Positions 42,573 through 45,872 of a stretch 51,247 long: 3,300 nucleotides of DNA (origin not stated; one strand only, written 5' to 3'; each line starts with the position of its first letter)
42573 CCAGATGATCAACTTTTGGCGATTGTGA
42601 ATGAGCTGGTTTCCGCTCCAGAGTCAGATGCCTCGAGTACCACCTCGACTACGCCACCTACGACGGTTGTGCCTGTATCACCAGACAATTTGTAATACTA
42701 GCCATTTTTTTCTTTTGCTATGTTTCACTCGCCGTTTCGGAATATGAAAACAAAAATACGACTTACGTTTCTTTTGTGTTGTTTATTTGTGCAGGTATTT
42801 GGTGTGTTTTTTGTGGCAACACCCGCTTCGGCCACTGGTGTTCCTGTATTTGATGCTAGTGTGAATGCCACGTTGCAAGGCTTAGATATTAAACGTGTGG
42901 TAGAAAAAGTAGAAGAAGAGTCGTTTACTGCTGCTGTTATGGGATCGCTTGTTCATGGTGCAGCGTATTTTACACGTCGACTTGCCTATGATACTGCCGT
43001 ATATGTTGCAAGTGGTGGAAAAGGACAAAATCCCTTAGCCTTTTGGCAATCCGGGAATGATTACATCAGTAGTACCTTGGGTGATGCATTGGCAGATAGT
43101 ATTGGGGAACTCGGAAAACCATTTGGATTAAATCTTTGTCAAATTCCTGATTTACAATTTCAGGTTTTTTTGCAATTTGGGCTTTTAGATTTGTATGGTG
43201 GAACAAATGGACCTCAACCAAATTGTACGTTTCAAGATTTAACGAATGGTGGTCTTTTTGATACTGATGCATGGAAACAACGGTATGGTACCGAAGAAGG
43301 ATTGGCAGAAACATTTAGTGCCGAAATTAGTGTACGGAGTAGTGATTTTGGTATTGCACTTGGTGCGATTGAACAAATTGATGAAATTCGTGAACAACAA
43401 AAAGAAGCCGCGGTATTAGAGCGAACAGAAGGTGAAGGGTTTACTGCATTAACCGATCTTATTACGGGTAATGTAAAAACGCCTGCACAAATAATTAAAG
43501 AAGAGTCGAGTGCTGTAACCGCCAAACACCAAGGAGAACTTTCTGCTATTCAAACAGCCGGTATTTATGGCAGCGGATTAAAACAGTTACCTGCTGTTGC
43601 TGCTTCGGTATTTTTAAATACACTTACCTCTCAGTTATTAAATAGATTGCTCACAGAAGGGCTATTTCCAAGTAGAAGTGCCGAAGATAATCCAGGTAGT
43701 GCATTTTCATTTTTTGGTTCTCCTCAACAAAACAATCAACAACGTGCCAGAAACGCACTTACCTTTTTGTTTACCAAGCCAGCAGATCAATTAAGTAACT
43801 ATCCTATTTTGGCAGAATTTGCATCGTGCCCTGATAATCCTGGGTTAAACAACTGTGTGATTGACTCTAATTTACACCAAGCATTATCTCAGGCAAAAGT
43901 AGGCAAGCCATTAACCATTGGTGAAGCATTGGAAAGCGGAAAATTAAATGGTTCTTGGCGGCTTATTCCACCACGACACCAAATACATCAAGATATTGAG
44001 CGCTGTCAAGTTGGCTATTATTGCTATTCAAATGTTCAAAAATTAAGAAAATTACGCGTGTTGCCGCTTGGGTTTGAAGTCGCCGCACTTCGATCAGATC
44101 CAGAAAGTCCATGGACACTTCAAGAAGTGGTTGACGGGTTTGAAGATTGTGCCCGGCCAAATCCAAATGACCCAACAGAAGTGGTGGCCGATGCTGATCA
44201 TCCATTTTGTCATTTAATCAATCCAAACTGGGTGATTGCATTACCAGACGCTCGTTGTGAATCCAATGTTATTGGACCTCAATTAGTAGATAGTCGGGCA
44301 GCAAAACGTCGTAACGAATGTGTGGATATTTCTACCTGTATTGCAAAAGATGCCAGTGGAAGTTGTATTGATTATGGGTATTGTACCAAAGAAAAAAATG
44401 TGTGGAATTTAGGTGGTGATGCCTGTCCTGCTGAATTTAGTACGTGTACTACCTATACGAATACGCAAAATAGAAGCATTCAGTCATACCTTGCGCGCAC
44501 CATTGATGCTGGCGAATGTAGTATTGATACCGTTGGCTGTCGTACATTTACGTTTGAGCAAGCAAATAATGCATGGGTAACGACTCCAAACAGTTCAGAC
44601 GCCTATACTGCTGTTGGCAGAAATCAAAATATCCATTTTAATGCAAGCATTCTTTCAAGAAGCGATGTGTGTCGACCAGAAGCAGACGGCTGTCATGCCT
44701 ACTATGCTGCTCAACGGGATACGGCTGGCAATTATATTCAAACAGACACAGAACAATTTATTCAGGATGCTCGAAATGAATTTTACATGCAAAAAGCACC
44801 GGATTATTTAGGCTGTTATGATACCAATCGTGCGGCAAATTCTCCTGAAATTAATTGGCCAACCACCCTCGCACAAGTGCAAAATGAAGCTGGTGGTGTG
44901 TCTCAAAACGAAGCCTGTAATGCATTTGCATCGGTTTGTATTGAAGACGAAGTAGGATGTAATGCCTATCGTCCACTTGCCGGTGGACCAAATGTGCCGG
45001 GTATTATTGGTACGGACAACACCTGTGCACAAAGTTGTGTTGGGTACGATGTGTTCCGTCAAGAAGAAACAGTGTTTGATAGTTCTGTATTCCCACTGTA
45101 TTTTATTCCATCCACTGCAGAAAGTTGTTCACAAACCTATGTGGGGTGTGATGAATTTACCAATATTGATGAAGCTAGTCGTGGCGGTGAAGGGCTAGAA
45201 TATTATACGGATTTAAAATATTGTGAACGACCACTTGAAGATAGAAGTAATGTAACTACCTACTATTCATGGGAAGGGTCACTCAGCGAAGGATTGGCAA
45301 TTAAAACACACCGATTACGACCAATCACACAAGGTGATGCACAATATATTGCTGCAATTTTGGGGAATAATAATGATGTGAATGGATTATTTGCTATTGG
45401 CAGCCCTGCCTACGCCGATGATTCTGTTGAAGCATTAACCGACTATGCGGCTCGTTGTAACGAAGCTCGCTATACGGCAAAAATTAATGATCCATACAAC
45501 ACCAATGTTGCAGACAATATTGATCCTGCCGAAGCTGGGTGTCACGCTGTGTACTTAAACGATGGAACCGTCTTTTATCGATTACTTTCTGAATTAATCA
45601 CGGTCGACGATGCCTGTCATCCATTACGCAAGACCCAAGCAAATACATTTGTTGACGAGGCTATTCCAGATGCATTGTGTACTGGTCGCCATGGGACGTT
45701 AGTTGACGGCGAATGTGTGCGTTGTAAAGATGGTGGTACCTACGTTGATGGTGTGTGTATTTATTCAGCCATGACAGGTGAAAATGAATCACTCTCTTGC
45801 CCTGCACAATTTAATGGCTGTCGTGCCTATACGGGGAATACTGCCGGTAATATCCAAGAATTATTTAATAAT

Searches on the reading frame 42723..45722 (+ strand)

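Call 56: search_protein_families(library=pfam, proteins=[window:42723-45722:+], max_evalue=1)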
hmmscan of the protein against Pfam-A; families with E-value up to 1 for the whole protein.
window:42723-45722:+ (1000 aa): 1 family
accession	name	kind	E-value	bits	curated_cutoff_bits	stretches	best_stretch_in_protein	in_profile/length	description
PF04956.18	TrbC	-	0.22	12.2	27.9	1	14-98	7-84/98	TrbC/VIRB2 pilin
